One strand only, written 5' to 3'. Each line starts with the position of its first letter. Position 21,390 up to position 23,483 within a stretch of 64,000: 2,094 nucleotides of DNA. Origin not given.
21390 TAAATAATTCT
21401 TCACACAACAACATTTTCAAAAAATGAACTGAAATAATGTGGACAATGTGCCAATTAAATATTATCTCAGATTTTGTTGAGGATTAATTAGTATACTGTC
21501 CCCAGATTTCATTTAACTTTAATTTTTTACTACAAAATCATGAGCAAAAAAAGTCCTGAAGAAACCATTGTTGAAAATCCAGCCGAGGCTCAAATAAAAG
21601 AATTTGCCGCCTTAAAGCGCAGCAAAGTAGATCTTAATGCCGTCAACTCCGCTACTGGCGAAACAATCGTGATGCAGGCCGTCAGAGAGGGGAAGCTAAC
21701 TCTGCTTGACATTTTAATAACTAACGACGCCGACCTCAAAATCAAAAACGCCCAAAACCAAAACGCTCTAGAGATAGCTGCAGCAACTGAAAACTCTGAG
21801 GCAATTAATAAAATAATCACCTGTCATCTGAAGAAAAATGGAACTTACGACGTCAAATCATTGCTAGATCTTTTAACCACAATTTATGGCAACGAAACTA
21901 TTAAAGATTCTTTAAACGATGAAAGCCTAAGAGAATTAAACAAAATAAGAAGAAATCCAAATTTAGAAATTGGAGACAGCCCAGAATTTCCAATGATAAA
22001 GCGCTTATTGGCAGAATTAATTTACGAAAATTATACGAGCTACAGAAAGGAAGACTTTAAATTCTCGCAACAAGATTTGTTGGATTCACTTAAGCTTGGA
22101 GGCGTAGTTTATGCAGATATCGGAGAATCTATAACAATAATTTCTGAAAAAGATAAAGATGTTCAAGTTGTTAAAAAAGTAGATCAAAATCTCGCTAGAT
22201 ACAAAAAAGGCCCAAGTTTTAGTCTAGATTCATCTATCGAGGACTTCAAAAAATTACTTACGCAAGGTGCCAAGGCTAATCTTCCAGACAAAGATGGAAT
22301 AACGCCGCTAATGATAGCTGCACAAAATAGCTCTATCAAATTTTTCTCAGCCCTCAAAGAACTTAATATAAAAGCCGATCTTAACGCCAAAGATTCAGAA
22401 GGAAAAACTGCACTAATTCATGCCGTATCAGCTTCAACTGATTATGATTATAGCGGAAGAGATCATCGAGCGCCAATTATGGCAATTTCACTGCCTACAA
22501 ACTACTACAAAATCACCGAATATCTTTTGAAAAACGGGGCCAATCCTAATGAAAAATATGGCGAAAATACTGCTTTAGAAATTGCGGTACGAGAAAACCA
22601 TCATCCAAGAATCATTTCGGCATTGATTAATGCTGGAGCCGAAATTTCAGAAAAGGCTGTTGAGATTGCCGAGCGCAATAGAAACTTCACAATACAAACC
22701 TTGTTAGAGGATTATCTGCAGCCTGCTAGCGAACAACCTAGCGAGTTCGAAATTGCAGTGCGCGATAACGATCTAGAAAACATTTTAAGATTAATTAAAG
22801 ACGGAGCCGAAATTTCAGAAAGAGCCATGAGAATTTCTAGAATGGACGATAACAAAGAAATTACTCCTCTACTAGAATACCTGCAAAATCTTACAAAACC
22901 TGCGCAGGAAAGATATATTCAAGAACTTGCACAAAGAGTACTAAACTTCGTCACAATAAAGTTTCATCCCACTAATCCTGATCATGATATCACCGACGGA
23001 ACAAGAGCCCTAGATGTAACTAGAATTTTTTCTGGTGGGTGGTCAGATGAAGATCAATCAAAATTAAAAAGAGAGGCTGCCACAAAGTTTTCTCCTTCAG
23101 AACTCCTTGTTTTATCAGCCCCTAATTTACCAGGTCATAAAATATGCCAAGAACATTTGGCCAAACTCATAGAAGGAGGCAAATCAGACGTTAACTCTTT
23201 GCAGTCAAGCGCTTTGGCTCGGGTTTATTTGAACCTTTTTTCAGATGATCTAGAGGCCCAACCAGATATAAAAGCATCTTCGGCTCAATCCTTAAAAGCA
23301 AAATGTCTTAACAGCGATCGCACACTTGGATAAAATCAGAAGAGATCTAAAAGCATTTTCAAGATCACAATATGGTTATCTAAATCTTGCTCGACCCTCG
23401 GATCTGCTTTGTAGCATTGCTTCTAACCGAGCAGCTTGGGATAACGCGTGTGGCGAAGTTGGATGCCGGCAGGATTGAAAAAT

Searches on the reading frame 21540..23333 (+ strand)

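Call 30: search_protein_families(library=pfam, max_evalue=0.00001, proteins=[window:21540-23333:+])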
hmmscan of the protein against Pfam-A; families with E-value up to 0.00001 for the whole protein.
window:21540-23333:+ (597 aa): 5 families
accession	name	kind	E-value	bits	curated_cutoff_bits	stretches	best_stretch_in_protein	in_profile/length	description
PF12796.13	Ank_2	-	3.2e-24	85.7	27.3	1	234-298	11-70/90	Ankyrin repeats (3 copies)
PF13637.12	Ank_4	-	2.6e-17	62.9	22.7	0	321-363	8-50/50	Ankyrin repeats (many copies)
PF00023.36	Ank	-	8.8e-15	54.4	21.1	0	252-285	1-32/33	Ankyrin repeat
PF13857.12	Ank_5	-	5.8e-14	52.5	27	0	35-80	9-56/56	Ankyrin repeats (many copies)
PF13606.12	Ank_3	-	6.5e-13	47.9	22.3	0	343-370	3-29/30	Ankyrin repeat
